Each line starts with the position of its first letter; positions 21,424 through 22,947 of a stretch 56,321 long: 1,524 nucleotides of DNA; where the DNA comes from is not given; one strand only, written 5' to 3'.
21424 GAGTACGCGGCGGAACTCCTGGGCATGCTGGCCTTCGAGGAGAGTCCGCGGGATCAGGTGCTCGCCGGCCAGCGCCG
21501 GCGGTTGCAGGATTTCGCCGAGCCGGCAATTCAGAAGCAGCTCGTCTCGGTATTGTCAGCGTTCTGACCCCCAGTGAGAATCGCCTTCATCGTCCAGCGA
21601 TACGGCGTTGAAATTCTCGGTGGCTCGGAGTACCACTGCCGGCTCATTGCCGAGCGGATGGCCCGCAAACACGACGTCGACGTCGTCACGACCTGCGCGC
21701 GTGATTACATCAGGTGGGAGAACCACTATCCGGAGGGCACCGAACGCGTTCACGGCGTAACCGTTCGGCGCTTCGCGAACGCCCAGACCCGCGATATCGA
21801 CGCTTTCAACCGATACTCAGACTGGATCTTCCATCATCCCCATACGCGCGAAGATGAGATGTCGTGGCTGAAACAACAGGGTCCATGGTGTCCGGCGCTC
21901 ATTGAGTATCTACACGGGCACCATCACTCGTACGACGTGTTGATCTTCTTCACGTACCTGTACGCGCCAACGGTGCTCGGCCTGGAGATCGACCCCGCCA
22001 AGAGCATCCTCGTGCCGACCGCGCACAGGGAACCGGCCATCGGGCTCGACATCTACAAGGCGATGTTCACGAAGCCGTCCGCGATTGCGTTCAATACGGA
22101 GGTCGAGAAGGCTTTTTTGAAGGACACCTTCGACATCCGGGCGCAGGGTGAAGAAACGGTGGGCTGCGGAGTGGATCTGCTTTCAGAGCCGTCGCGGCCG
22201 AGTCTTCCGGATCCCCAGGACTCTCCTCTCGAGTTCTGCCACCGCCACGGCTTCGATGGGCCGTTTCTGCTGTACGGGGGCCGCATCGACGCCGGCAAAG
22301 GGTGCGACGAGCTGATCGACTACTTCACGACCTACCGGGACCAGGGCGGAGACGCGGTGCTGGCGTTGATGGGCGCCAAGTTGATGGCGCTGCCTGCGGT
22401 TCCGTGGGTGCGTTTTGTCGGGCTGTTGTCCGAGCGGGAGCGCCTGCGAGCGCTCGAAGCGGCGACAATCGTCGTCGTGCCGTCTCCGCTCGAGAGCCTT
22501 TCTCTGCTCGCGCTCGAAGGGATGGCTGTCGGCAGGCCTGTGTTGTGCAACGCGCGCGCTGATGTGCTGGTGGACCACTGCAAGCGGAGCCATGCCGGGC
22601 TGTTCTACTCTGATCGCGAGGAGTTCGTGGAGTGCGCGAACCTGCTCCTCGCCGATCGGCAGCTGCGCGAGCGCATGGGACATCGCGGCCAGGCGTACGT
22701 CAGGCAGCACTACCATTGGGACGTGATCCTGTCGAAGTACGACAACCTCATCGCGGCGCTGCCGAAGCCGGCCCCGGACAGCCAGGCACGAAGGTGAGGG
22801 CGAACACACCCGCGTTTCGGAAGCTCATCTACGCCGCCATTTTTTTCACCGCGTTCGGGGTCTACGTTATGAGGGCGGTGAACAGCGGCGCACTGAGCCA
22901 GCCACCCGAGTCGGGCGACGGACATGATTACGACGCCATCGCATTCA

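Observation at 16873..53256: A class of period-7 repeat hairpins whose unit sequence differs at every locus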

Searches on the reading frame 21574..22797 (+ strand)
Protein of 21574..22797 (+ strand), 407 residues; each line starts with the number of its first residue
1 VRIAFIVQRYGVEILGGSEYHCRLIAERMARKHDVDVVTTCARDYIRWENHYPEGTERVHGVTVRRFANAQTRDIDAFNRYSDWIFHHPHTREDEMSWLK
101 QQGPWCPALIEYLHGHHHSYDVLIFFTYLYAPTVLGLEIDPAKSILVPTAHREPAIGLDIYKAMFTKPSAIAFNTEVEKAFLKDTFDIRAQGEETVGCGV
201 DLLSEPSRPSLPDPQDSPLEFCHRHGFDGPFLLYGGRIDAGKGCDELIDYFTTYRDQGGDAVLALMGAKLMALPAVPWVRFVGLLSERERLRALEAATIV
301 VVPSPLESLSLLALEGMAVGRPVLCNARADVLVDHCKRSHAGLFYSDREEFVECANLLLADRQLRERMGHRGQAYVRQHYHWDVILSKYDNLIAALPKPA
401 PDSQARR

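Call 38: find_related_loci(query=window:21574-22797:+, collection=metagenome_contigs, flank=10000)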
Query window:21574-22797:+ (407 aa) in metagenome_contigs; peptide patterns used: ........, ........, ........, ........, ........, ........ (x = any residue, [..] = any of these).
199 stretches matched a pattern; 86 encode a relative of the query (tblastn E <= 1e-3); the best 80 are kept; 80 distinct loci.
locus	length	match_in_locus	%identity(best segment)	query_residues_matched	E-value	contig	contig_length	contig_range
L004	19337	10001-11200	88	1-400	0e+0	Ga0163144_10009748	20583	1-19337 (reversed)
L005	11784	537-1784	71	1-402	0e+0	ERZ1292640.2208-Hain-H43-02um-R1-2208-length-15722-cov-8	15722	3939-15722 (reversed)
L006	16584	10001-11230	72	1-396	0e+0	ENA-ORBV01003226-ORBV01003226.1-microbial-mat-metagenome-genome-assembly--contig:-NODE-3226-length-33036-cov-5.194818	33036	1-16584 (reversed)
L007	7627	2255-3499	70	1-401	0e+0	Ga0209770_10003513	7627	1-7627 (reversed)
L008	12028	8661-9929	70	1-401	0e+0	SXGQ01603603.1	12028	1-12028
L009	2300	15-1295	69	1-405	0e+0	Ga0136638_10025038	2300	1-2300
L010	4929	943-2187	70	1-401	0e+0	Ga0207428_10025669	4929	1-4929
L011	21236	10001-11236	69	1-398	0e+0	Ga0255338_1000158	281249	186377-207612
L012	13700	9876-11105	70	1-396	0e+0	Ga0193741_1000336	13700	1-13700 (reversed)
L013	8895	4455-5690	71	1-398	0e+0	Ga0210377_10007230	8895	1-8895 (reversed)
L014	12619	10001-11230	70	1-396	0e+0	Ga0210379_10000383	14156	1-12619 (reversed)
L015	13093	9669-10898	70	1-396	0e+0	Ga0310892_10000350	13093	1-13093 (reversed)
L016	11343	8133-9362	70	1-396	0e+0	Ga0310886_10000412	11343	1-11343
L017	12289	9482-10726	69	1-401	0e+0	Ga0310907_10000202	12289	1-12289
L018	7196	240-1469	70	1-396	0e+0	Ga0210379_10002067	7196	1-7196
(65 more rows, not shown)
